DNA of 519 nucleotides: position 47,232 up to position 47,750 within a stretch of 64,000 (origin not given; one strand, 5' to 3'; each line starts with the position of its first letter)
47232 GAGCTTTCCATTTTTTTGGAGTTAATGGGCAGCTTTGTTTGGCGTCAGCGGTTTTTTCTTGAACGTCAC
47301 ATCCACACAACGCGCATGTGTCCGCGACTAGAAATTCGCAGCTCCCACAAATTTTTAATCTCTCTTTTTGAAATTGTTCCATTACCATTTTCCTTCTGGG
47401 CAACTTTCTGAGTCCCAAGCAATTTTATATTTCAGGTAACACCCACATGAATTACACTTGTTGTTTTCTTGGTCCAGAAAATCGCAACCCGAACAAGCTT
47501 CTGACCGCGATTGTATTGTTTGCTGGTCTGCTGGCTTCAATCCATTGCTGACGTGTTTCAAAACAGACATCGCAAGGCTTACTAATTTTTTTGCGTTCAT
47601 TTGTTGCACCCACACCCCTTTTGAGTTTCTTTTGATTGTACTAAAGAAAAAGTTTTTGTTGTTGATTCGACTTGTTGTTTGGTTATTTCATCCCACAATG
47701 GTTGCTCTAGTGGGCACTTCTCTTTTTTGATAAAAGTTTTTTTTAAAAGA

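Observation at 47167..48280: Three tandem genes sharing a CxxC-(D/E)F-x6-C-xx-CGC-x11-13-CP-x3-5-W module, directly after the tail-fibre gene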

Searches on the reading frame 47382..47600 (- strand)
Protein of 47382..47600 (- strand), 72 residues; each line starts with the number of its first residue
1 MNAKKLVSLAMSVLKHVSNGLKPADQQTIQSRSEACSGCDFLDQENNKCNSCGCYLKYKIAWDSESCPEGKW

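Call 3: search_protein_families(library=pfam, proteins=[window:47385-47600:-], max_evalue=1)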
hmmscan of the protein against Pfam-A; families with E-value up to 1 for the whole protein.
seq(72 aa): 2 families
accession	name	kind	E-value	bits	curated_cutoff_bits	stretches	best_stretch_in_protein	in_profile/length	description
PF19668.4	DUF6171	-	4.2e-06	27.5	27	1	15-72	26-80/80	Family of unknown function (DUF6171)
PF14543.11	TAXi_N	-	0.017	15.7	30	1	15-70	39-93/176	Xylanase inhibitor N-terminal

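Call 4: search_protein_families(library=phrogs, proteins=[window:47385-47600:-], max_evalue=1)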
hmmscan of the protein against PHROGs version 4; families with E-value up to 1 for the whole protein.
seq(72 aa): 2 families
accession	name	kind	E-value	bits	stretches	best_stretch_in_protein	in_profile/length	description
phrog_13558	-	unknown function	1.9e-15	57.6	1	10-72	5-68/69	-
phrog_25197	-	unknown function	0.11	13.7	1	30-55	79-104/119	-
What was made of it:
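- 47382..47600 (-): Gene B, 72 aa. The canonical minimal DUF6171: an amphipathic helix, a second helix with the invariant Arg, then six Cys, ending at CPEGKW. Its start overlaps the stop of gene A (ATGA). Pfam DUF6171 27.5 bits (gathering score 27); phrog_13558 E=1.9e-15 (calls 3, 4).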

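Call 9: search_dna_similar(query=window:47385-47600:-, collection=phages, mode=protein, max_evalue=0.01, max_rows=40)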
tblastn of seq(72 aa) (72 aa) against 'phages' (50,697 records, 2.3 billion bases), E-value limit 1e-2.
Records with a match: 36; places in all: 38; records where one place covers at least 80% of the query: 15.
Best place of each record, by identity: <60% 36.
By first word of the organism name: Stenotrophomonas 16; Rhizobium 9; Synechococcus 6; Acidovorax 2; Xanthomonas 1; Variovorax 1; Leptospira 1.
By host as written in the record: Stenotrophomonas maltophilia 12; Synechococcus sp. WH8102 3; Rhizobium sp. N941 2; Rhizobium phaseoli INC1-2 2; Synechococcus sp. WH 7803 2; Acidovorax citrulli 2; Stenotrophomonas maltophilia AP143 2; Stenotrophomonas sp. 2; and 9 more.
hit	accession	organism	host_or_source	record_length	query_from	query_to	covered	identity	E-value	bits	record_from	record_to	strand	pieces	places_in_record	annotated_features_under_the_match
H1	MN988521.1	Rhizobium phage RHph_TM30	Rhizobium sp. N941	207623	4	72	96%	33.8%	4e-5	45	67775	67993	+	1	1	hypothetical protein (x2)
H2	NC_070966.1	Rhizobium phage RHph_TM30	Rhizobium sp. N941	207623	4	72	96%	33.8%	4e-5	45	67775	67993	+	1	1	hypothetical protein (x2)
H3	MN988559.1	Rhizobium phage RHph_TM39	R. phaseoli S20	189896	4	72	96%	31.1%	2e-3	40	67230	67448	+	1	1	hypothetical protein (x2)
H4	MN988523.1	Rhizobium phage RHph_TM2_3B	Rhizobium phaseoli T2_3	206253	4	72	96%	31.1%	2e-3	40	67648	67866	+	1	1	hypothetical protein (x2)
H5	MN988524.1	Rhizobium phage RHph_TM3_3_6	Rhizobium phaseoli T3_6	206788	4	72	96%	31.1%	2e-3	40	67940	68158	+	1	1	hypothetical protein (x2)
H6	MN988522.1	Rhizobium phage RHph_TM40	Rhizobium leg. CIAT894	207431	4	72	96%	31.1%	2e-3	40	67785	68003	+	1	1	hypothetical protein (x2)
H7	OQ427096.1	Xanthomonas phage X1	Xanthomonas campestris pv. campestris ...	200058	14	72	82%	35.6%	2e-3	40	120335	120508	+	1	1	none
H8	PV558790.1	Variovorax phage V45v66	Variovorax sp. SCN45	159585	10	72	88%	32.8%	4e-4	42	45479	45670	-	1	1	record has no annotation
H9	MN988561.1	Rhizobium phage RHph_TM61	R. etli NXC12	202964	1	72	100%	28.6%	4e-3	39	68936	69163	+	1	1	hypothetical protein (x2)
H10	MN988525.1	Rhizobium phage RHph_Y65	Rhizobium phaseoli INC1-2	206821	1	72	100%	28.6%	4e-3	39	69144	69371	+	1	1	hypothetical protein (x2)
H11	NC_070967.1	Rhizobium phage RHph_Y65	Rhizobium phaseoli INC1-2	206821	1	72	100%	28.6%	4e-3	39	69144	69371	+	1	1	hypothetical protein (x2)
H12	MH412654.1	Synechococcus phage S-T4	Synechococcus sp. WH 7803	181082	4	72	96%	29.0%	9e-5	44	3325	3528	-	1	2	none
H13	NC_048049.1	Synechococcus phage S-T4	Synechococcus sp. WH 7803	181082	4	72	96%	29.0%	9e-5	44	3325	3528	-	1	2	none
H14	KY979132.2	Acidovorax phage ACP17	Acidovorax citrulli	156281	24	72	68%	40.8%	6e-6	47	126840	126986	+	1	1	hypothetical protein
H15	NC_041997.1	Acidovorax phage ACP17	Acidovorax citrulli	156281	24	72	68%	40.8%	6e-6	47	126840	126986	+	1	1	hypothetical protein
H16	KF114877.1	Leptospira phage vB_LnoZ_CZ214-LE1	Didelphis marsupialis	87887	16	72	79%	35.0%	1e-4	43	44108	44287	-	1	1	hypothetical protein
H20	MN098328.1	Stenotrophomonas phage Mendera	Stenotrophomonas maltophilia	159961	17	72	78%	32.1%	1e-3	40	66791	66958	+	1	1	hypothetical protein (x2) | ribosome_binding_site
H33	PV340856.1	Synechococcus phage Sf-FS3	Synechococcus sp. WH8102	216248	3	72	97%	25.4%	5e-4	42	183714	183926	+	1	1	hypothetical protein | prolyl 4-hydroxylase alpha subunit Fe(2+) 2OG dioxygenase ...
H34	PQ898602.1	Synechococcus phage S-SCSM2R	Synechococcus sp. WH7803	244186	13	72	83%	29.2%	4e-3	39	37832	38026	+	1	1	DUF6171 domain-containing protein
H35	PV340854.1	Synechococcus phage Sf-FP1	Synechococcus sp. WH8102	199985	26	72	65%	31.9%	2e-3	40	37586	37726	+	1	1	none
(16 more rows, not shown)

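Call 14: find_homologous_proteins(query=window:47385-47600:-, max_evalue=0.001)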
Query seq(72 aa) (72 aa): 2 proteins with E <= 0.001 among 2 candidates.
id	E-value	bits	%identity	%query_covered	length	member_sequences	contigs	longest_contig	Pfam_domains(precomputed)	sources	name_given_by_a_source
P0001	1.9e-41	157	97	100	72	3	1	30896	-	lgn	-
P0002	3.1e-19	86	51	96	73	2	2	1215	PF19668.5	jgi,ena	-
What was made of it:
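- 47382..47600 (-): P0001 is 97% identical (call 14).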

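Call 20: find_homologous_proteins(query=A1, max_evalue=0.001)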
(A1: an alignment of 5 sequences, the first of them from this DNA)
Query A1 (5 sequences) (72 aa, profile of the alignment): 15 proteins with E <= 0.001 among 209 candidates.
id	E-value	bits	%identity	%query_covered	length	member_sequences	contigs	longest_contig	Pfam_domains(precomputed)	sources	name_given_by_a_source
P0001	7.0e-36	140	97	100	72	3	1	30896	-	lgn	-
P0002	5.1e-33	131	51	96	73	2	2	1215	PF19668.5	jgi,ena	-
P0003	5.8e-28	115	49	94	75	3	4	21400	PF19668.5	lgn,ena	-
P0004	6.8e-26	108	43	96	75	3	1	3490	PF19668.5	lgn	-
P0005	2.7e-23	100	47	94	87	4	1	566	-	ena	-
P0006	1.7e-22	97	42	96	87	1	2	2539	PF19668.5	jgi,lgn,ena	-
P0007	2.6e-21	93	51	94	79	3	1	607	-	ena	-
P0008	9.5e-20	88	53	81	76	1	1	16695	PF19668.5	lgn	-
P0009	1.7e-19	88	49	94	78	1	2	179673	-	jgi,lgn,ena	jgi:hypothetical protein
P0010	3.7e-18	83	50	89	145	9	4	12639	PF19668.5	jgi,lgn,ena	jgi:hypothetical protein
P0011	5.1e-18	83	45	89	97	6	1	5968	-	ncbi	-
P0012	3.3e-17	80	47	89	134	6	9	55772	PF19668.5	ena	-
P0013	1.6e-14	72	47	89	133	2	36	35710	PF19668.5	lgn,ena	-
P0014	1.4e-12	65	35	60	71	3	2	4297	PF19668.5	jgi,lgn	-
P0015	4.3e-4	38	32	64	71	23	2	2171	-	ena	-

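Call 21: find_encoding_contigs(protein=P0009, flank=10000, max_places=3)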
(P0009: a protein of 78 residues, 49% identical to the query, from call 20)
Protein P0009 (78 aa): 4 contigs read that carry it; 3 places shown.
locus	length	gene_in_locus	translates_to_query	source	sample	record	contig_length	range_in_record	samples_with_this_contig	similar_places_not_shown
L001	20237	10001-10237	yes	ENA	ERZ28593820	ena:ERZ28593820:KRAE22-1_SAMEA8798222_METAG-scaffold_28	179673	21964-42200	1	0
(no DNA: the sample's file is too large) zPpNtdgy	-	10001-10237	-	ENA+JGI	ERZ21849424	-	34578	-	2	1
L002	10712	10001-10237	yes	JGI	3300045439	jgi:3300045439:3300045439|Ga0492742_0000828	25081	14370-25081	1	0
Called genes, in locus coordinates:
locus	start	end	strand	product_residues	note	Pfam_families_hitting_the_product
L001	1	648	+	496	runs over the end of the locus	-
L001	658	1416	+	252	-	PF01541:GIY-YIG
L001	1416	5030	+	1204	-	-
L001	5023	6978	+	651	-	-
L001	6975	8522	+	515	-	PF00156:Pribosyltran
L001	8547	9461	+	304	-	PF04055:Radical_SAM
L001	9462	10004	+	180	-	PF13578:Methyltransf_24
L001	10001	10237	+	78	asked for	-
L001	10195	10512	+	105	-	-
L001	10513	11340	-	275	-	-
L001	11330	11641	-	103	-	-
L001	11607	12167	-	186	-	-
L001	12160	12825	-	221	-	-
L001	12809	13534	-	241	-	-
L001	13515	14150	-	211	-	-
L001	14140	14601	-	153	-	-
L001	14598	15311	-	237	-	-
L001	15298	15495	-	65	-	-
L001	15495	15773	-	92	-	PF00166:Cpn10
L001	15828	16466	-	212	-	-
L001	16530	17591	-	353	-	PF00534:Glycos_transf_1, PF13692:Glyco_trans_1_4 (weak)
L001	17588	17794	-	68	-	-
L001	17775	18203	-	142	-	-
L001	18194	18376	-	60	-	-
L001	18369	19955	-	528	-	PF00534:Glycos_transf_1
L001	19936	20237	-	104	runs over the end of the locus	-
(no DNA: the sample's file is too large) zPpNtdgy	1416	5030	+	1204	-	-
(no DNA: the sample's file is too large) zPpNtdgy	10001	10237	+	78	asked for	-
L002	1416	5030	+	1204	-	-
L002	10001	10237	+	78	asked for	-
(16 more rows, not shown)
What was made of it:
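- L001: 1204, 651, 515, radical SAM, Methyltransf_24, then DUF6171 x2 (call 21). L001 Methyltransf_24 directly upstream (call 21). One relative (L001) has a radical SAM gene two genes upstream (call 21).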

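Call 22: find_encoding_contigs(protein=P0012, flank=10000, max_places=4)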
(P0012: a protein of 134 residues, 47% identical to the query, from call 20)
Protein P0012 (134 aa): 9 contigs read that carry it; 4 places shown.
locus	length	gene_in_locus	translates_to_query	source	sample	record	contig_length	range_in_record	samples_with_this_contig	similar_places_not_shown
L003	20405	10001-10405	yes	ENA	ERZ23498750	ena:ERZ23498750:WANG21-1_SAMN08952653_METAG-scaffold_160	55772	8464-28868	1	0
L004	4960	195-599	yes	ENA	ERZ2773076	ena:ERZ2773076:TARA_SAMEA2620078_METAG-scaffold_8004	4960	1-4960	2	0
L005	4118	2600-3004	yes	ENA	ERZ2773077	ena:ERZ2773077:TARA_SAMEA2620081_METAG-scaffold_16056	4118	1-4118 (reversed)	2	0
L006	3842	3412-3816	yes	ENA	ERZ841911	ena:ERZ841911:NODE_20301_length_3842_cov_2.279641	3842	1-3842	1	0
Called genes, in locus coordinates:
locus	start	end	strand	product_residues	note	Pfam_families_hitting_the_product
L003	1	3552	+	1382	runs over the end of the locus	-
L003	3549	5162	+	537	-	-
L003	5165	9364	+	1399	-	-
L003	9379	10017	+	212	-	-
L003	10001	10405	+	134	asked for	PF19668:DUF6171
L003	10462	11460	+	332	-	-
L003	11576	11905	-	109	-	-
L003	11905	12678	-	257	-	-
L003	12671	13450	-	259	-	-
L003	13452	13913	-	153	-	-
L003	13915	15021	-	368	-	PF01041:DegT_DnrJ_EryC1, PF00266:Aminotran_5 (weak)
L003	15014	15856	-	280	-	PF01408:GFO_IDH_MocA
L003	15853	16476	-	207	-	PF00551:Formyl_trans_N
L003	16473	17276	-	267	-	-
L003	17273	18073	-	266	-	PF00155:Aminotran_1_2 (weak), PF01041:DegT_DnrJ_EryC1, PF01053:Cys_Met_Meta_PP (weak)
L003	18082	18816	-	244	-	PF00535:Glycos_transf_2, PF10111:Glyco_tranf_2_2, PF13641:Glyco_tranf_2_3 (weak)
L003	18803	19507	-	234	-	PF00551:Formyl_trans_N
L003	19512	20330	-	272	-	PF01408:GFO_IDH_MocA (weak)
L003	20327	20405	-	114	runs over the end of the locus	-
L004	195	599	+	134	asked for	PF19668:DUF6171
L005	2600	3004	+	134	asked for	PF19668:DUF6171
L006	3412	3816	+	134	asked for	PF19668:DUF6171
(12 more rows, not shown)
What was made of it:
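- L003: 1399, 212, DUF6171, 332 (call 22).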

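Call 23: get_annotated_region(hit=H14, flank=4000)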
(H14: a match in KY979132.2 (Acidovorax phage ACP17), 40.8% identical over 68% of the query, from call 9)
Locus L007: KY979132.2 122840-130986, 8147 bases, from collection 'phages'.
description: Acidovorax phage ACP17, complete genome.
organism: Acidovorax phage ACP17 (NCBI taxid 2010329)
taxonomy: Viruses; Duplodnaviria; Heunggongvirae; Uroviricota; Caudoviricetes; Busanvirus; Busanvirus ACP17
host: Acidovorax citrulli; source: -; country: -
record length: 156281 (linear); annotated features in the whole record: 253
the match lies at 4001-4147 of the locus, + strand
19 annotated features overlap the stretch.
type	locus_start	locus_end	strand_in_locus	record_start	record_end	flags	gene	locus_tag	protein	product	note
CDS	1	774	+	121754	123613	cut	-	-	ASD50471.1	hypothetical protein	hypothetical protein;carbohydrate binding domain containing protein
CDS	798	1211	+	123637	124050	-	-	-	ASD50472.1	hypothetical protein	-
CDS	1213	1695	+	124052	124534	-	-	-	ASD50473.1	hypothetical protein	-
CDS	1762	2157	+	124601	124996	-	-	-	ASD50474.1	hypothetical protein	-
CDS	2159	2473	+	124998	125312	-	-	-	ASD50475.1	hypothetical protein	-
CDS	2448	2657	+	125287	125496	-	-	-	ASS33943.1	hypothetical protein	-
CDS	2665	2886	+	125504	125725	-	-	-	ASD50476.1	hypothetical protein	-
CDS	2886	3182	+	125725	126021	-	-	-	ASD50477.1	hypothetical protein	-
CDS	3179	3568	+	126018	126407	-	-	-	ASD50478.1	hypothetical protein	Bll0063 protein;Conserved mycobacteriophage Gp61 (DUF2493)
CDS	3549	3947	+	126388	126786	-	-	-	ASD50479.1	hypothetical protein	Phage protein;hypothetical protein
CDS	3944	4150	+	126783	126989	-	-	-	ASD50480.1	hypothetical protein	hypothetical protein;DNA-directed RNAP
CDS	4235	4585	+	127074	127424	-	-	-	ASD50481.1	hypothetical protein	-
CDS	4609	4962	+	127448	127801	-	-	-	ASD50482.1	hypothetical protein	-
CDS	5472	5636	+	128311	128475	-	-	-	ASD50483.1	hypothetical protein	-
CDS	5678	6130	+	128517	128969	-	-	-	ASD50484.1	hypothetical protein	-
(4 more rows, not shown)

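Call 24: get_annotated_region(hit=H1, flank=4000)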
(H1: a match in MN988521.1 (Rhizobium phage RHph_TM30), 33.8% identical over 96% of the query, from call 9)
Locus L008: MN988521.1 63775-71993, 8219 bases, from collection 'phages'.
description: Rhizobium phage RHph_TM30, complete genome.
organism: Rhizobium phage RHph_TM30 (NCBI taxid 2509764)
taxonomy: Viruses; Duplodnaviria; Heunggongvirae; Uroviricota; Caudoviricetes; Kleczkowskaviridae; Cuauhnahuacvirus; Cuauhnahuacvirus TM30
host: Rhizobium sp. N941; source: agricultural lands; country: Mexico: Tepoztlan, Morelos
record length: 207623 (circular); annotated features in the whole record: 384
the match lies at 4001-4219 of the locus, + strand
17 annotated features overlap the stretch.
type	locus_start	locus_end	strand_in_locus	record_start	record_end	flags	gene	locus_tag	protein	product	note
CDS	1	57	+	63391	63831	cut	-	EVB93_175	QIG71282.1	hypothetical protein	-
CDS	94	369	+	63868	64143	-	-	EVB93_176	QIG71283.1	hypothetical protein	-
CDS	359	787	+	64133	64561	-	-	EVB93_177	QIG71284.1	hypothetical protein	-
CDS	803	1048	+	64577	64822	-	-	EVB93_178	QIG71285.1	hypothetical protein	-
CDS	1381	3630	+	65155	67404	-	-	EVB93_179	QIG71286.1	hypothetical protein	-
CDS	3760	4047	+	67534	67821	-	-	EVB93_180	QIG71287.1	hypothetical protein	-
CDS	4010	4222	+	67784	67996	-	-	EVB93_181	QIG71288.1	hypothetical protein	-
CDS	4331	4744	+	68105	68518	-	-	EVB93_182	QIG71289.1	NUDIX hydrolase protein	GO_function: GO:0016787 - hydrolase activity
CDS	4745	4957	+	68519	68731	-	-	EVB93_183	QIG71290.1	transcriptional coactivator protein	GO_function: GO:0003677 - DNA binding; GO_function: GO:0003713 - transcription coactivator activity; GO_process: ...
CDS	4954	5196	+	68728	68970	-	-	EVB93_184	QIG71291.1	hypothetical protein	-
CDS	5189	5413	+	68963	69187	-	-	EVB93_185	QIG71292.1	hypothetical protein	-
CDS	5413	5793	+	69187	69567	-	-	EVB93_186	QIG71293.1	putative heat shock domain-containing protein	GO_function: GO:0031072 - heat shock protein binding; GO_function: GO:0051082 - unfolded protein binding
CDS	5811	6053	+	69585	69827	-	-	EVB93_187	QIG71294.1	hypothetical protein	-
CDS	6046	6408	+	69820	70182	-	-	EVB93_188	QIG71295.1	hypothetical protein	-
CDS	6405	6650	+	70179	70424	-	-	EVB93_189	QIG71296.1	hypothetical protein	-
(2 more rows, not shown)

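Call 25: get_annotated_region(hit=H20, flank=4000)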
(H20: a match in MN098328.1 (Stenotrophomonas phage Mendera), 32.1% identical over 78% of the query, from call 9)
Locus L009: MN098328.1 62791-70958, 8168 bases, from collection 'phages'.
description: Stenotrophomonas phage Mendera, complete genome.
organism: Stenotrophomonas phage Mendera (NCBI taxid 2650877)
taxonomy: Viruses; Duplodnaviria; Heunggongvirae; Uroviricota; Caudoviricetes; Menderavirus; Menderavirus mendera
host: Stenotrophomonas maltophilia; source: wastewater treatment plan; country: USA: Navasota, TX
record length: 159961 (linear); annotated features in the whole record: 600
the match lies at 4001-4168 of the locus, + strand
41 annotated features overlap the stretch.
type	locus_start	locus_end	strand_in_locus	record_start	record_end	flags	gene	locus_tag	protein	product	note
CDS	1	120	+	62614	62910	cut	-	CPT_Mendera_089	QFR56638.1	hypothetical protein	-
regulatory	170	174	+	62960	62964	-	-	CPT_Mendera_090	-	ribosome_binding_site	-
CDS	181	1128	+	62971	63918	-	-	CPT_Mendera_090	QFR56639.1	hypothetical protein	-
regulatory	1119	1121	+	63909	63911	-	-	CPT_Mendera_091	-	ribosome_binding_site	-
CDS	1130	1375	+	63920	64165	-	-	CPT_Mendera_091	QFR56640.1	hypothetical protein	-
regulatory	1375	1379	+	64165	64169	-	-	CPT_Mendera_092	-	ribosome_binding_site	-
CDS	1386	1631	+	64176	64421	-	-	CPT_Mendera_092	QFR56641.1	hypothetical protein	-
regulatory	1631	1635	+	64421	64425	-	-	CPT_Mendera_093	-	ribosome_binding_site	-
CDS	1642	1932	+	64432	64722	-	-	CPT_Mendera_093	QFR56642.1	hypothetical protein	-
regulatory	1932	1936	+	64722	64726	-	-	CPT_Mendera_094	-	ribosome_binding_site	-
CDS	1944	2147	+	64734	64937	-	-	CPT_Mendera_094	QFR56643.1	hypothetical protein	-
regulatory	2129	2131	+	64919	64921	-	-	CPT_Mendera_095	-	ribosome_binding_site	-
CDS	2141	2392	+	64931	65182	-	-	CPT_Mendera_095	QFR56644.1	hypothetical protein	-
regulatory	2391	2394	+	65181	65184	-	-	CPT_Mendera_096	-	ribosome_binding_site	-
CDS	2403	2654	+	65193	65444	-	-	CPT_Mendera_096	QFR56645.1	hypothetical protein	-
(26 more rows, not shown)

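Call 27: find_encoding_contigs(protein=P0001, flank=10000, max_places=2)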
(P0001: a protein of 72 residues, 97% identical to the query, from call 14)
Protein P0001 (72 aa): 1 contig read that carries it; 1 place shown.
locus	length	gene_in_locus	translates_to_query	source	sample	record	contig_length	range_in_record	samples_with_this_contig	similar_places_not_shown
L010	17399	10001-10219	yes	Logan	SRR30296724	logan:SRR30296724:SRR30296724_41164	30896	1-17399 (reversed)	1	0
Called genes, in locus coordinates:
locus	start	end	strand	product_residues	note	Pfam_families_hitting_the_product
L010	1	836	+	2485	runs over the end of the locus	PF10145:PhageMin_Tail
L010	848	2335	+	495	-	-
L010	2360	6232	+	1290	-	-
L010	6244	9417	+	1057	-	-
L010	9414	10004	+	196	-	-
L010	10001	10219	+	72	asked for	-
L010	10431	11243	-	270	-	-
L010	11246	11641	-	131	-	-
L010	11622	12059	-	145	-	-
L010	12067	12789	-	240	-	-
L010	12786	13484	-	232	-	-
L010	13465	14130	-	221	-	-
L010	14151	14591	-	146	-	-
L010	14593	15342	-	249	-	-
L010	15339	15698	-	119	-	-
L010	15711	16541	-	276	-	-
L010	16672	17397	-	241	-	?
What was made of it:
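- L010: same three genes (call 27).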

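Call 28: find_encoding_contigs(protein=P0013, flank=10000, max_places=4)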
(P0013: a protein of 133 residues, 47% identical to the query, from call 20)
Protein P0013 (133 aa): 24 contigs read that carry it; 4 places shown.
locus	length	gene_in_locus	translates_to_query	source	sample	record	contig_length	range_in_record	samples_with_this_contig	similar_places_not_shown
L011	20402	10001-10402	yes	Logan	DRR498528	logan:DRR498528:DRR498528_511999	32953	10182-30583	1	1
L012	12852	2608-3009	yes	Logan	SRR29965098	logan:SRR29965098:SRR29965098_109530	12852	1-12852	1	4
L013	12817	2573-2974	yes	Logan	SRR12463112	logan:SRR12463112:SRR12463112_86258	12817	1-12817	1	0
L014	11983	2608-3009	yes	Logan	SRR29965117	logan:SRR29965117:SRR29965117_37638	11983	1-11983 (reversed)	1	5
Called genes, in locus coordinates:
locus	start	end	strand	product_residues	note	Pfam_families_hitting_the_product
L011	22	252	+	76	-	-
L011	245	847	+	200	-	-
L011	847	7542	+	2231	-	-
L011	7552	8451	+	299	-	-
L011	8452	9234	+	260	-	-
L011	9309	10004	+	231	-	-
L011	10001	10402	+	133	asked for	PF19668:DUF6171 (weak)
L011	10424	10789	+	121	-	-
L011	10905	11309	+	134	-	-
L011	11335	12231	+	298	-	-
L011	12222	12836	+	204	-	-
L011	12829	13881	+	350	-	-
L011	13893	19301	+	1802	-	PF13385:Laminin_G_3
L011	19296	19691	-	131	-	PF02562:PhoH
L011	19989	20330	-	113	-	PF00085:Thioredoxin (weak)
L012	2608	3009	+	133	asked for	PF19668:DUF6171 (weak)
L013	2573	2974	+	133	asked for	PF19668:DUF6171 (weak)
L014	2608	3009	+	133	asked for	PF19668:DUF6171 (weak)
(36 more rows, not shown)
